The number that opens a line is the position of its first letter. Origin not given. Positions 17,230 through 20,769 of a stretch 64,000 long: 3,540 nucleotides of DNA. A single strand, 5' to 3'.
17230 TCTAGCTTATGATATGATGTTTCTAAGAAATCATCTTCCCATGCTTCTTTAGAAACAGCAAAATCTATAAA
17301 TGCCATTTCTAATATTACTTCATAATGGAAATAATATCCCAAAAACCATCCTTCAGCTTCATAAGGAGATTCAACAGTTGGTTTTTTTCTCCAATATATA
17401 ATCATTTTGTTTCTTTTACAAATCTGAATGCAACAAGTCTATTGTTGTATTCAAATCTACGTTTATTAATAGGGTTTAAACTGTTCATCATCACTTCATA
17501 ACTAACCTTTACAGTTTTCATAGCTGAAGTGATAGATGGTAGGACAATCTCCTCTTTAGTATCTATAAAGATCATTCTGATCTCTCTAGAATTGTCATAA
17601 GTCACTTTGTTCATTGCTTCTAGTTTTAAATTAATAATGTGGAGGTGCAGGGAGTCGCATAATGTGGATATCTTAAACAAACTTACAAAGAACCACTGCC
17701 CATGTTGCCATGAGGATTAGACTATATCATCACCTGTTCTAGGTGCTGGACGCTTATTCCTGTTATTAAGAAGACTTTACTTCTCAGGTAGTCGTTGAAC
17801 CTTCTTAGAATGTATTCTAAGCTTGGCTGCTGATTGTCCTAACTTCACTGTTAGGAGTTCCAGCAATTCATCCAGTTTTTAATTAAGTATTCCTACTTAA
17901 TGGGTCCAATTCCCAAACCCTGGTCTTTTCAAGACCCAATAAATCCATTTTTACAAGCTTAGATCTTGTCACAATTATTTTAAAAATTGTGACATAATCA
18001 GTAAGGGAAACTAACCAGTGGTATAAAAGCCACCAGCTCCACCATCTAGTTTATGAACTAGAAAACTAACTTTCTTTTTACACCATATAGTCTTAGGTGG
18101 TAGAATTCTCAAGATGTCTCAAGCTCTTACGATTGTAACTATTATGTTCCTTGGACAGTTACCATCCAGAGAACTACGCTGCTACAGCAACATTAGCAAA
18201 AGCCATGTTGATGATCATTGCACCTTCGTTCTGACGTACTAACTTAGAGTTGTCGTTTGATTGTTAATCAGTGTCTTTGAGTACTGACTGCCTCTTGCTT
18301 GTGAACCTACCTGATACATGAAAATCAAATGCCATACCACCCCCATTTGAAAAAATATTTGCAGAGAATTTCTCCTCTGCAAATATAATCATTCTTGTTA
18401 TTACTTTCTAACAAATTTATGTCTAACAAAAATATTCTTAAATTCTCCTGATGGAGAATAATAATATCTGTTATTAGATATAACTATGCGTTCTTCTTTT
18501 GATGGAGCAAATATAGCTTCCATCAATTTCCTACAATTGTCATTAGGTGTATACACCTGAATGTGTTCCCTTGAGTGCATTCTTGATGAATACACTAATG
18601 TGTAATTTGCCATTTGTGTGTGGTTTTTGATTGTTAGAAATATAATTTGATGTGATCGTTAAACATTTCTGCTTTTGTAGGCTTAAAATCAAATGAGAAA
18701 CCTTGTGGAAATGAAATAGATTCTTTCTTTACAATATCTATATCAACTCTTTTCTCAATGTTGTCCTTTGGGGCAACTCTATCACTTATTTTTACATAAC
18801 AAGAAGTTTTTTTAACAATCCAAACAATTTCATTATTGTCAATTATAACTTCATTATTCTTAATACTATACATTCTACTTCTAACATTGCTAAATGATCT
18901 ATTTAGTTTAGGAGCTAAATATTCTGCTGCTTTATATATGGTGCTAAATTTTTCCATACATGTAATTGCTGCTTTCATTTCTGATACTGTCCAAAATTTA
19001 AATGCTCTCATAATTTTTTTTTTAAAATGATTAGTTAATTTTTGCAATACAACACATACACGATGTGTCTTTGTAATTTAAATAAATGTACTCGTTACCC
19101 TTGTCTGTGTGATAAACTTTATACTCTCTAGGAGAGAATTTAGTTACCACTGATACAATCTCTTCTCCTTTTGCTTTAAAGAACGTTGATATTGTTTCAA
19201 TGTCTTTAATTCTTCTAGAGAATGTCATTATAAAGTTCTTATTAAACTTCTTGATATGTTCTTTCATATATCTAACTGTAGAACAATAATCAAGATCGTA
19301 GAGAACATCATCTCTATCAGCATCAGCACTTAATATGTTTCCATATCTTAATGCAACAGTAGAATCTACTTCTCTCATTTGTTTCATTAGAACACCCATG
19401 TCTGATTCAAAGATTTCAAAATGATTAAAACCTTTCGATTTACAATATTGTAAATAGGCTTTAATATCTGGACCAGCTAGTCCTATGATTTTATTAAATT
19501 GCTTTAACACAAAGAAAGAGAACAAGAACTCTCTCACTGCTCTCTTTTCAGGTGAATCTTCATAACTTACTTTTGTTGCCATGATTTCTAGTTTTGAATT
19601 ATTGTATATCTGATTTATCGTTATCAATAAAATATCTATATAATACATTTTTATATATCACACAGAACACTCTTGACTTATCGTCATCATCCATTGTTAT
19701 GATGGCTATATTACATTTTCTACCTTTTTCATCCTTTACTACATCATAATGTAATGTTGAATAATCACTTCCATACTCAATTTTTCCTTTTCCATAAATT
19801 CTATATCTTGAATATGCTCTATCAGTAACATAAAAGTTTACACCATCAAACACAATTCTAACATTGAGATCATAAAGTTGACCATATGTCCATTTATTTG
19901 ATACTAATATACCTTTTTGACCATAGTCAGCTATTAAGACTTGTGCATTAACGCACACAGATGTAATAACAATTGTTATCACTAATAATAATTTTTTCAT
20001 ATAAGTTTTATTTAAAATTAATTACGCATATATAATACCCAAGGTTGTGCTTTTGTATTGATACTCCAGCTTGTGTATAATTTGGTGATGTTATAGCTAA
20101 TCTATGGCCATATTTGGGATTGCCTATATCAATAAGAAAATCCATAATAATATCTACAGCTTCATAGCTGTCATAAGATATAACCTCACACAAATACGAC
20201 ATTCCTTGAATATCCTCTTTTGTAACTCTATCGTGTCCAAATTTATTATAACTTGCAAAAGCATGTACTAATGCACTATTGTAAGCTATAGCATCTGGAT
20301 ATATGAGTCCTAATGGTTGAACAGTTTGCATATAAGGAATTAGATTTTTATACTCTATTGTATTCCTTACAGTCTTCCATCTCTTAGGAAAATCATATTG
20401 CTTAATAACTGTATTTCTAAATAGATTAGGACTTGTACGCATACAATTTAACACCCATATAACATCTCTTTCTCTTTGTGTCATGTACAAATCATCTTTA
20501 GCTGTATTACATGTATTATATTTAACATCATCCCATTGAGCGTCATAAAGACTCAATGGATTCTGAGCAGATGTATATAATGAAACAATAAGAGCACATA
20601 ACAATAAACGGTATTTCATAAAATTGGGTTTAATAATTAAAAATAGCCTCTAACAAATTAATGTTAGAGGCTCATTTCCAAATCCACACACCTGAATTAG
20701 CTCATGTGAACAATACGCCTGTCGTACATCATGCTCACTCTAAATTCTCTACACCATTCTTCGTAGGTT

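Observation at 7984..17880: A family of three closely related group I introns plus three GIY-YIG endonucleases in one genome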

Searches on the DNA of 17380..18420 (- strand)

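Call 26: search_dna_similar(query=window:17380-18420:-, collection=phages, mode=distant, max_rows=25)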
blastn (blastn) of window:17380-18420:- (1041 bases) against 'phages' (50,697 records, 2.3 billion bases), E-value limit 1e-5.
Records with a match: 29; places in all: 31; records where one place covers at least 80% of the query: 0.
Best place of each record, by identity: 80-90% 2; 60-80% 27.
By first word of the organism name: uncultured 9; Synechococcus 6; Alteromonas 5; Vibrio 2; Shewanella 2; Escherichia 2; Pseudoalteromonas 1; Cyanophage 1; bajarodcaudo 1.
By host as written in the record: - 14; Alteromonas macleodii str. 'Balearic Sea AD45' 5; Vibrio splendidus 2; Synechococcus sp. KCZYC6 2; Synechococcus sp. SynWH7803 2; Escherichia coli 2; Pseudoalteromonas sp. BH357 1; Synechococcus 1.
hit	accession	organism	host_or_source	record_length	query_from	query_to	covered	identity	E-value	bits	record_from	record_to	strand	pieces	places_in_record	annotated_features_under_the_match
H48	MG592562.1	Vibrio phage 1.193.O._10N.286.52.C6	Vibrio splendidus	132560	512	701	18%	70.4%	1e-11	77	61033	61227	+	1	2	none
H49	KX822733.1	Pseudoalteromonas phage PH357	Pseudoalteromonas sp. BH357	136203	512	704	19%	68.9%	6e-17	95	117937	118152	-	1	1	none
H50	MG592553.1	Vibrio phage 1.187.O._10N.286.49.F1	Vibrio splendidus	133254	511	701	18%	69.5%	2e-9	70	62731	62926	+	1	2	none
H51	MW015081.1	Synechococcus phage S-SRM01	Synechococcus sp. KCZYC6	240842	543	717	17%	75.6%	9e-21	107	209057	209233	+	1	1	none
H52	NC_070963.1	Synechococcus phage S-SRM01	Synechococcus sp. KCZYC6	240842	543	717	17%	75.6%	9e-21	107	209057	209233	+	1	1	none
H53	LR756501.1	uncultured phage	metagenomic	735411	542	706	16%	78.2%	1e-25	124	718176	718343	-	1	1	record has no annotation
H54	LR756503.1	uncultured phage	metagenomic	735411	542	706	16%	78.2%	1e-25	124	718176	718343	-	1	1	record has no annotation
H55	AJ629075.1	Cyanophage S-RSM88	Synechococcus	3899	548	708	15%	79.1%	4e-25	123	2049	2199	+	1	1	psbA: D1 protein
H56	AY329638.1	Synechococcus phage S-PM2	-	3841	548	708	15%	79.1%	4e-25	123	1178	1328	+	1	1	psbA: PsbA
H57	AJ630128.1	Synechococcus phage S-PM2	Synechococcus sp. SynWH7803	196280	548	708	15%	79.1%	4e-25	123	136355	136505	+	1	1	PsbA: photosystem II D1 protein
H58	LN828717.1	Synechococcus phage S-PM2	-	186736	548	708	15%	79.1%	4e-25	123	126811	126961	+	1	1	PsbA: photosystem II D1 protein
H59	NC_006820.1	Synechococcus phage S-PM2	Synechococcus sp. SynWH7803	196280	548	708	15%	79.1%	4e-25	123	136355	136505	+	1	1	PsbA: photosystem II D1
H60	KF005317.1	Alteromonas phage vB_AmaP_AD45-P1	Alteromonas macleodii str. 'Balearic ...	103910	541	720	17%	70.5%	2e-10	73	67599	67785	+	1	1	hypothetical protein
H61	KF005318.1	Alteromonas phage vB_AmaP_AD45-P3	Alteromonas macleodii str. 'Balearic ...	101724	541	720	17%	70.5%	2e-10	73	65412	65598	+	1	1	hypothetical protein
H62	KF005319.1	Alteromonas phage vB_AmaP_AD45-P4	Alteromonas macleodii str. 'Balearic ...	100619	541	720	17%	70.5%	2e-10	73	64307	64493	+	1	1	hypothetical protein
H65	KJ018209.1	Shewanella sp. phage 1/4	Baltic Sea ice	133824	525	664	13%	72.1%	3e-7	64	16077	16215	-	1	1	none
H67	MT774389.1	uncultured phage cr116_1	human feces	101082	548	664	11%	78.8%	2e-15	91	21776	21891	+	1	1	none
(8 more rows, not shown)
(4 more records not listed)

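Call 33: search_rna_families(source=window, start=17960, end=18400, threshold=evalue, max_evalue=10, show_alignments=3)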
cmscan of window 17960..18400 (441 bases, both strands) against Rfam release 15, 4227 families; matches with E-value up to 10: 6.
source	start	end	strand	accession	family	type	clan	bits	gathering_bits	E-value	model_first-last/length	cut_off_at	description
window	18354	18387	+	RF03512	mir-3479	Gene; miRNA;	-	19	79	0.38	1-74/74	no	mir-3479 microRNA precursor family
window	18031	18110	-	RF01761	wcaG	Cis-reg;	-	18.7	42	0.36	1-98/98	no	wcaG RNA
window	18346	18395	-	RF04255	MIR8001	Gene; miRNA;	-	18.4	90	0.78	1-67/67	no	MIR8001 microRNA precursor family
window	18298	18400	-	RF02350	psRNA6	Gene; sRNA;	-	18.3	60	0.0044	164-333/333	5'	Nitrosomonas sRNA psRNA6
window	18355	18386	+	RF04255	MIR8001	Gene; miRNA;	-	15.2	90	5.5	17-49/67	no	MIR8001 microRNA precursor family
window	18320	18387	+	RF01472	rli40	Gene; sRNA;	-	9.7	100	5.9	1-263/263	no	Listeria sRNA rli40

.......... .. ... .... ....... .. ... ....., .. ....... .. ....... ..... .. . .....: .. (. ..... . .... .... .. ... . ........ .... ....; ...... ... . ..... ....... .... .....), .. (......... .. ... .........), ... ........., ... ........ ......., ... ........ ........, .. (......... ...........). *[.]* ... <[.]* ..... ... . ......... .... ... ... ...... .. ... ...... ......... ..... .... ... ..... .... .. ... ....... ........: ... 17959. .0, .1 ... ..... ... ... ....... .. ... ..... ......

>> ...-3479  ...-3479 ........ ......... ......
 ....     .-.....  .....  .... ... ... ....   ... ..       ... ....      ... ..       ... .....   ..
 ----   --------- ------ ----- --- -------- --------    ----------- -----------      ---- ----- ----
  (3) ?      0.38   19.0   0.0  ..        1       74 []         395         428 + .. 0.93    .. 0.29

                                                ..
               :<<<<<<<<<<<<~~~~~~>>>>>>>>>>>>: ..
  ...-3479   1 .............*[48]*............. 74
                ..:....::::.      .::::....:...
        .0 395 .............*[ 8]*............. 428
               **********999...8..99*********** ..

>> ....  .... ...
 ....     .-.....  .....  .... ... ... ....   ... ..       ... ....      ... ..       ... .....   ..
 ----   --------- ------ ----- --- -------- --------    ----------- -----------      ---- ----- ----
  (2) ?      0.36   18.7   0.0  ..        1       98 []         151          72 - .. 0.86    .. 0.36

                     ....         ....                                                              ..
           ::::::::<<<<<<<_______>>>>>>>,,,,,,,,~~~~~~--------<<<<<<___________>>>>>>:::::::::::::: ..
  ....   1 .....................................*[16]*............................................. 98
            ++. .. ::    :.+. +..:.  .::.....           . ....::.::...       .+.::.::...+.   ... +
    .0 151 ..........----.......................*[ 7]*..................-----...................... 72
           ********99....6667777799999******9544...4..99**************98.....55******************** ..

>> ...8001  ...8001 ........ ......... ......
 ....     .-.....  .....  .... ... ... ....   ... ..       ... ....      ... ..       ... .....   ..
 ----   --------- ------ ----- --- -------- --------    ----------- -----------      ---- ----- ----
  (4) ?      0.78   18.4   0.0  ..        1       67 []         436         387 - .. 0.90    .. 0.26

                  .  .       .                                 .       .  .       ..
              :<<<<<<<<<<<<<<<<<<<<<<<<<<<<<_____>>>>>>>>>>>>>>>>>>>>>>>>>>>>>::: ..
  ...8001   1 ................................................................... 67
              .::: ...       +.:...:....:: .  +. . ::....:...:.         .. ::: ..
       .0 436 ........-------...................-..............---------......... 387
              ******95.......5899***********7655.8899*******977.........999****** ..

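Call 86: get_annotated_region(hit=H57, flank=300)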
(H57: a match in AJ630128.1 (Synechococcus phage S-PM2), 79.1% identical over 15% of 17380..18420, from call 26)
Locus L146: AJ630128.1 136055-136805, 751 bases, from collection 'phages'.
description: Bacteriophage S-PM2 complete genome.
organism: Synechococcus phage S-PM2 (NCBI taxid 238854)
taxonomy: Viruses; Duplodnaviria; Heunggongvirae; Uroviricota; Caudoviricetes; Kyanoviridae; Nodensvirus; Nodensvirus spm2
host: Synechococcus sp. SynWH7803; source: sea water; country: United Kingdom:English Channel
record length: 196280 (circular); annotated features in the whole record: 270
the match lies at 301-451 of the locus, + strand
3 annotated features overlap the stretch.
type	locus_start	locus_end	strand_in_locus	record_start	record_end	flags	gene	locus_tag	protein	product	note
CDS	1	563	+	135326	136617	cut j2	PsbA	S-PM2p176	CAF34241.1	photosystem II D1 protein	T4-LIKE GC: 280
misc_RNA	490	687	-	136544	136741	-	-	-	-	-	Cyanophage Functional RNA 1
CDS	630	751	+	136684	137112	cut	F-CphI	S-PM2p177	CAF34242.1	homing endonuclease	T4-LIKE GC: 866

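Call 110: get_annotated_region(hit=H53, flank=700)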
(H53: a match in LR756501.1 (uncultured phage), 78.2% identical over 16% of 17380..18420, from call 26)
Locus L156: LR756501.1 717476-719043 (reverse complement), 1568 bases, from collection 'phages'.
description: uncultured phage genome assembly, chromosome: 1.
organism: uncultured phage (NCBI taxid 278008)
taxonomy: Viruses; environmental samples
host: -; source: metagenomic; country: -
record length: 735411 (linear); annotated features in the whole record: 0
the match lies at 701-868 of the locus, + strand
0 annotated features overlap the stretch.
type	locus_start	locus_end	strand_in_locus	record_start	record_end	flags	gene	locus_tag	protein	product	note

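Call 111: get_annotated_region(hit=H48, flank=700)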
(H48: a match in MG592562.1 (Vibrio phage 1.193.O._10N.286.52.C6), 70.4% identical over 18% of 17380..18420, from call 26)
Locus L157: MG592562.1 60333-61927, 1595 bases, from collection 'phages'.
description: Vibrio phage 1.193.O._10N.286.52.C6, partial genome.
organism: Vibrio phage 1.193.O._10N.286.52.C6 (NCBI taxid 1881436)
taxonomy: Viruses; Duplodnaviria; Heunggongvirae; Uroviricota; Caudoviricetes
host: Vibrio splendidus; source: iron chloride precipitation of 0.2um-filtered seawater, resuspended in oxalate solution; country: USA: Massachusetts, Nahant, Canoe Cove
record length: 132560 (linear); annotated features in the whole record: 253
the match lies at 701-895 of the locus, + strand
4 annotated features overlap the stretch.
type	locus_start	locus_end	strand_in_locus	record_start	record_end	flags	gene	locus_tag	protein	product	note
CDS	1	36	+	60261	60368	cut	-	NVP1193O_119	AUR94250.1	hypothetical protein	NVP1193O_119; tara_best_match:OM-RGC.v1.001543869; cvp_best_match:CAMPEP_0000014916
CDS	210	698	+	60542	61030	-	-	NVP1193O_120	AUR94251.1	terminase-like family protein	NVP1193O_120; tara_best_match:OM-RGC.v1.001543869; cvp_best_match:CAMPEP_0000014916; pfam:PF03237|pog:POG1357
CDS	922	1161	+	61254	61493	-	-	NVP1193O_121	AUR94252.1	terminase-like family protein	NVP1193O_121; tara_best_match:OM-RGC.v1.001543869; cvp_best_match:CAMPEP_0000014916; pfam:PF03237|pog:POG1357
CDS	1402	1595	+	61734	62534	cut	-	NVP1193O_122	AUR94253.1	terminase-like family protein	NVP1193O_122; tara_best_match:OM-RGC.v1.001543869; cvp_best_match:CAMPEP_0000014916; InterPro:IPR004921; VirFam ...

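Call 112: get_annotated_region(hit=H49, flank=700)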
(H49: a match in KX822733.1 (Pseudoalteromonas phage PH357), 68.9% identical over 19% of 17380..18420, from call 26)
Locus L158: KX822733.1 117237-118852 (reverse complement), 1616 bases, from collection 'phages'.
description: Pseudoalteromonas phage PH357, complete genome.
organism: Pseudoalteromonas phage PH357 (NCBI taxid 1913046)
taxonomy: Viruses; Duplodnaviria; Heunggongvirae; Uroviricota; Caudoviricetes
host: Pseudoalteromonas sp. BH357; source: -; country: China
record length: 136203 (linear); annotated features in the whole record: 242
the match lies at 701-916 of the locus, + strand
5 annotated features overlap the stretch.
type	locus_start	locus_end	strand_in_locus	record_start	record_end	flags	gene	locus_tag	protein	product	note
CDS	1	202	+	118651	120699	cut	-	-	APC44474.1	DNA polymerase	-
CDS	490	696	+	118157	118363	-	-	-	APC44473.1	hypothetical protein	-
CDS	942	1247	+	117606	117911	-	-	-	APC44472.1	hypothetical protein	-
CDS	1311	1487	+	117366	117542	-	-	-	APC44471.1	hypothetical protein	-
CDS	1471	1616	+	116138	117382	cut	-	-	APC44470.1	hypothetical protein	-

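Call 113: get_annotated_region(hit=H67, flank=700)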
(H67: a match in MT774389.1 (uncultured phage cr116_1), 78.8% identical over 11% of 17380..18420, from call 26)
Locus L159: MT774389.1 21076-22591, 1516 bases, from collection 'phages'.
description: Uncultured phage cr116_1, complete genome.
organism: uncultured phage cr116_1 (NCBI taxid 2772073)
taxonomy: Viruses; Duplodnaviria; Heunggongvirae; Uroviricota; Caudoviricetes; Crassvirales; Steigviridae; Asinivirinae; Pamirivirus; Pamirivirus faecium
host: -; source: human feces; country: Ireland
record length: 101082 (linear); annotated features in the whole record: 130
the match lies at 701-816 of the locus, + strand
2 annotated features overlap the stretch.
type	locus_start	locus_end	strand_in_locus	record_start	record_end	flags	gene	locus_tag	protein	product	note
CDS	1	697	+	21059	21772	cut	-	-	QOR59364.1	endonuclease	gp_24100; intron-encoded_endonuclease; VOG5461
CDS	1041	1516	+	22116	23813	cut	-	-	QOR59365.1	protector from prophage-induced early lysis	gp_24101; VOG4594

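Call 114: get_annotated_region(hit=H65, flank=700)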
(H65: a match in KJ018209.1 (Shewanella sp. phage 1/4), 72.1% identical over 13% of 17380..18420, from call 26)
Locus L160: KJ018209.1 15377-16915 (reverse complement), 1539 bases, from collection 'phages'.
description: Shewanella sp. phage 1/4, complete genome.
organism: Shewanella sp. phage 1/4 (NCBI taxid 1458859)
taxonomy: Viruses; Duplodnaviria; Heunggongvirae; Uroviricota; Caudoviricetes
host: -; source: Baltic Sea ice; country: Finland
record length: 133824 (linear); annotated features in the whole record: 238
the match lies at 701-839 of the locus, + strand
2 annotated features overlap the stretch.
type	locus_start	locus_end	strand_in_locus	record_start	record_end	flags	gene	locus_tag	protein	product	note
CDS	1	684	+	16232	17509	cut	-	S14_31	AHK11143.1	RnR alpha subunit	-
CDS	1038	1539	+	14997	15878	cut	-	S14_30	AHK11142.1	RnR alpha subunit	-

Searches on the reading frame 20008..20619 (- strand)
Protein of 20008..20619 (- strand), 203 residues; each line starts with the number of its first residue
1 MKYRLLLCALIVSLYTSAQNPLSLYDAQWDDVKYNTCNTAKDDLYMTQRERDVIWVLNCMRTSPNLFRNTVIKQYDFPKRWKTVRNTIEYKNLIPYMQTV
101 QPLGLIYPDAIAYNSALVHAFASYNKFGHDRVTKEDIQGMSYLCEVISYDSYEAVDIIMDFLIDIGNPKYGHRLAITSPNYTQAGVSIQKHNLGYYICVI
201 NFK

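Call 95: search_protein_families(library=pfam, proteins=[window:20008-20619:-], max_evalue=0.001)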
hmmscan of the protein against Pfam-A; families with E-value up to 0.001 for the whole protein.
window:20008-20619:- (203 aa): 1 family
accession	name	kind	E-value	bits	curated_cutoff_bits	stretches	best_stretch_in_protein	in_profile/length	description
PF00188.32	CAP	-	2.9e-05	25.3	21.1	1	125-202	37-117/117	Cysteine-rich secretory protein family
